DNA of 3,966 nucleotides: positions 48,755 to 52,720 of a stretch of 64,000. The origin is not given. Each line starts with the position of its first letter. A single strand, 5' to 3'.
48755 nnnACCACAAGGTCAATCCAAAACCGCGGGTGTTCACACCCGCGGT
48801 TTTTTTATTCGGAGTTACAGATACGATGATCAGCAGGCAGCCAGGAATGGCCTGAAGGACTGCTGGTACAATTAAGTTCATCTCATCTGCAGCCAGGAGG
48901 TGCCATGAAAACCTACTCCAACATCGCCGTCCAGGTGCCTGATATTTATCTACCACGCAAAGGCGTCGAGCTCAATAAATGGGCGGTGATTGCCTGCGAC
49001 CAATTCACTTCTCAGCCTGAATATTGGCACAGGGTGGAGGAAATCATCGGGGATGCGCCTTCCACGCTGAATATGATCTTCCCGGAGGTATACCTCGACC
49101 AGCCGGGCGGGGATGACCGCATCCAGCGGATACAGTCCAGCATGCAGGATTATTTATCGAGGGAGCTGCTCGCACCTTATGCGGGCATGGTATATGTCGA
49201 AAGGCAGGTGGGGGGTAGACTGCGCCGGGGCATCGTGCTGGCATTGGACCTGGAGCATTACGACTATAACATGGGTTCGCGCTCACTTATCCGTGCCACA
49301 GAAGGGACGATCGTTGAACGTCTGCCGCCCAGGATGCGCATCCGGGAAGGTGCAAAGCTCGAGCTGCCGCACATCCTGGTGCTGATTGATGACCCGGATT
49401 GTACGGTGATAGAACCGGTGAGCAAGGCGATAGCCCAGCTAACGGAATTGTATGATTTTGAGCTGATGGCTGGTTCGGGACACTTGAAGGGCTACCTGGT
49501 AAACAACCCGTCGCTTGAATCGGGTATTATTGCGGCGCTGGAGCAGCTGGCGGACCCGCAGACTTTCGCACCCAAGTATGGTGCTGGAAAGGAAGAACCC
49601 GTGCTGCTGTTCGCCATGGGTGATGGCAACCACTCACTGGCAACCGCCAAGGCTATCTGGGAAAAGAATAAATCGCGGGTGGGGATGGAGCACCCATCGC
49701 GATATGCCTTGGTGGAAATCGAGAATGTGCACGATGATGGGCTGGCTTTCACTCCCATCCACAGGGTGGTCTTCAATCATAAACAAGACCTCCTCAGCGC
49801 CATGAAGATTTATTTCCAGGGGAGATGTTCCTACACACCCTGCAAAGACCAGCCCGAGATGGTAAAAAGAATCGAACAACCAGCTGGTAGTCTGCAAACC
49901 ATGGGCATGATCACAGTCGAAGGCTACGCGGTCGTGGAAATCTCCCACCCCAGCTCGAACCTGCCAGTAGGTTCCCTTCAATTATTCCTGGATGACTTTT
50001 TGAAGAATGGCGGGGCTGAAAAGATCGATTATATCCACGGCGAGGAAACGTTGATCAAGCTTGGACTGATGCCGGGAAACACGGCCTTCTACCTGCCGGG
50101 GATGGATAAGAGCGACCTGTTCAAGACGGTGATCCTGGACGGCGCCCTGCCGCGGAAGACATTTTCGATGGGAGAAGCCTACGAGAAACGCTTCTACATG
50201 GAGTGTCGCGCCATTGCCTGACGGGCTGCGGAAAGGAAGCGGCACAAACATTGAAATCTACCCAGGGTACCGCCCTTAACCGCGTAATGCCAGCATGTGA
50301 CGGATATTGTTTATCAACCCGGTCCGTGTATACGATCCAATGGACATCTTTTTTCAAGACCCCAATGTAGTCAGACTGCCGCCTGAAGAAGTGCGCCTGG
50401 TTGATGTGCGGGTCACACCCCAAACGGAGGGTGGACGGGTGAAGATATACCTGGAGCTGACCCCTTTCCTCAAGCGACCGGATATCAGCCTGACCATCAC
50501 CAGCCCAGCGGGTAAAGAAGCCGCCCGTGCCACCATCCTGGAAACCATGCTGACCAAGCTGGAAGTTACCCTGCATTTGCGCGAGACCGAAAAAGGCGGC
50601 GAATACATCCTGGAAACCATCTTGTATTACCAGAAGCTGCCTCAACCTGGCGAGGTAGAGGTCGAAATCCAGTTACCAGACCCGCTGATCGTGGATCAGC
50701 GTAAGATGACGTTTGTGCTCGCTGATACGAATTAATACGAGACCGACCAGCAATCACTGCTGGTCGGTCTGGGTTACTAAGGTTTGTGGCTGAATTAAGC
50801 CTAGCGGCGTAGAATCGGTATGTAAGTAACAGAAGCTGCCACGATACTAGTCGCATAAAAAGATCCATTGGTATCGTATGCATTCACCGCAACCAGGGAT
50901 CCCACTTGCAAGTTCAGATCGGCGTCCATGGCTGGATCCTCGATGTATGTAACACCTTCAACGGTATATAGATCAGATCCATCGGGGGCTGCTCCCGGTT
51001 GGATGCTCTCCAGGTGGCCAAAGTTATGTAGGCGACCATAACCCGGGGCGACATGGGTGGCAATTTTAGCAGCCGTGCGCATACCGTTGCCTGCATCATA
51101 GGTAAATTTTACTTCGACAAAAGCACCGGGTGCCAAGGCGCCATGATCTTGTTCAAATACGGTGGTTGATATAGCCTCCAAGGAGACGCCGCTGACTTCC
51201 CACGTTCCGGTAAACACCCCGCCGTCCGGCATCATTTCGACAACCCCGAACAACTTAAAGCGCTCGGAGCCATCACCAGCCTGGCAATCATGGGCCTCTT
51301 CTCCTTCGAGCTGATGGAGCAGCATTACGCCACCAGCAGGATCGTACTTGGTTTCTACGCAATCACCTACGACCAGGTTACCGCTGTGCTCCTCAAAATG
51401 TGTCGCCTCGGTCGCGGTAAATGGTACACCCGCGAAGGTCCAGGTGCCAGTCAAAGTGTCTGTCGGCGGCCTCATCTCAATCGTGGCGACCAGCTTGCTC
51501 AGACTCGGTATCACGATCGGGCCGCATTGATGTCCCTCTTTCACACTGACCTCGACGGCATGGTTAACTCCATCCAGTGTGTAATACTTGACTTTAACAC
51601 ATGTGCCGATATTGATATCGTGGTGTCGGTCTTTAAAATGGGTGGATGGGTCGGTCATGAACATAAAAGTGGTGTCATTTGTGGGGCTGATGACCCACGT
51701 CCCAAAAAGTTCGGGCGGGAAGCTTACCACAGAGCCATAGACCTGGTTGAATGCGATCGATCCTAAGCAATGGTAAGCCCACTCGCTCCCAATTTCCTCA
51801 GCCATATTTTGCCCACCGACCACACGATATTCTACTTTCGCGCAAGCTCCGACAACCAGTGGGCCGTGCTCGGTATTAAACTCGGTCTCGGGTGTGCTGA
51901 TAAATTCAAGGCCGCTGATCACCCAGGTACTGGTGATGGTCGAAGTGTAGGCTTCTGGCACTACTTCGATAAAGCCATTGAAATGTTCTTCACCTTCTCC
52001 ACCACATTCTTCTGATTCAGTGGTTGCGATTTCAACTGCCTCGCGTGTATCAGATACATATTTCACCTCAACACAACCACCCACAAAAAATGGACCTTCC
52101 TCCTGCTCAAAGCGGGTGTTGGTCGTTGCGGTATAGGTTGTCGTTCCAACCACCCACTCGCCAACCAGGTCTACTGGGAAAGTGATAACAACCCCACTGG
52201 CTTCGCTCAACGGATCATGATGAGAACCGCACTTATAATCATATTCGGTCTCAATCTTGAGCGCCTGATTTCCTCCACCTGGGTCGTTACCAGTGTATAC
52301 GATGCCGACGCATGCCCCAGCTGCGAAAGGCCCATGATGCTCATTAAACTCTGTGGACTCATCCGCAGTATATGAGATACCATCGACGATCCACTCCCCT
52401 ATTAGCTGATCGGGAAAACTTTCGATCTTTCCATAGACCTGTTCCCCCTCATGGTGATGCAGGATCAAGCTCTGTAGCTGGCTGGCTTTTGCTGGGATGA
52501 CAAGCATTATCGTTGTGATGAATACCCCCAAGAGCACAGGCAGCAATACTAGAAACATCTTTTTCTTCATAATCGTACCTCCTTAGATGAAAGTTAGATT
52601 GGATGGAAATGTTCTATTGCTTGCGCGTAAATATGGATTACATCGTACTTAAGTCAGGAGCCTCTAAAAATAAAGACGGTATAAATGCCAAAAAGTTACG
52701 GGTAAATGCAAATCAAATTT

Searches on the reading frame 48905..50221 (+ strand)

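Call 66: search_protein_families(library=pfam, proteins=[window:48905-50221:+], max_evalue=0.0001)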
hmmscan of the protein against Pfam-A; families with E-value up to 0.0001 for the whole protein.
window:48905-50221:+ (438 aa): 1 family
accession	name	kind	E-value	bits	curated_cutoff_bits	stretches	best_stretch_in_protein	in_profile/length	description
PF06245.16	DUF1015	-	1.6e-59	201.9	25.8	1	16-360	2-320/325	Protein of unknown function (DUF1015)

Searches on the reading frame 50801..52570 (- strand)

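Call 66: search_protein_families(library=pfam, proteins=[window:50801-52570:-], max_evalue=0.0001)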
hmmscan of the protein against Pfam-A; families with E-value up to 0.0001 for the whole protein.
window:50801-52570:- (589 aa): 1 family
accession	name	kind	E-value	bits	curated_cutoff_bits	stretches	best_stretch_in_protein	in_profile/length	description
PF18914.6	DUF5666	-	8.6e-38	128.9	27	1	442-503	2-59/60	Domain of unknown function (DUF5666)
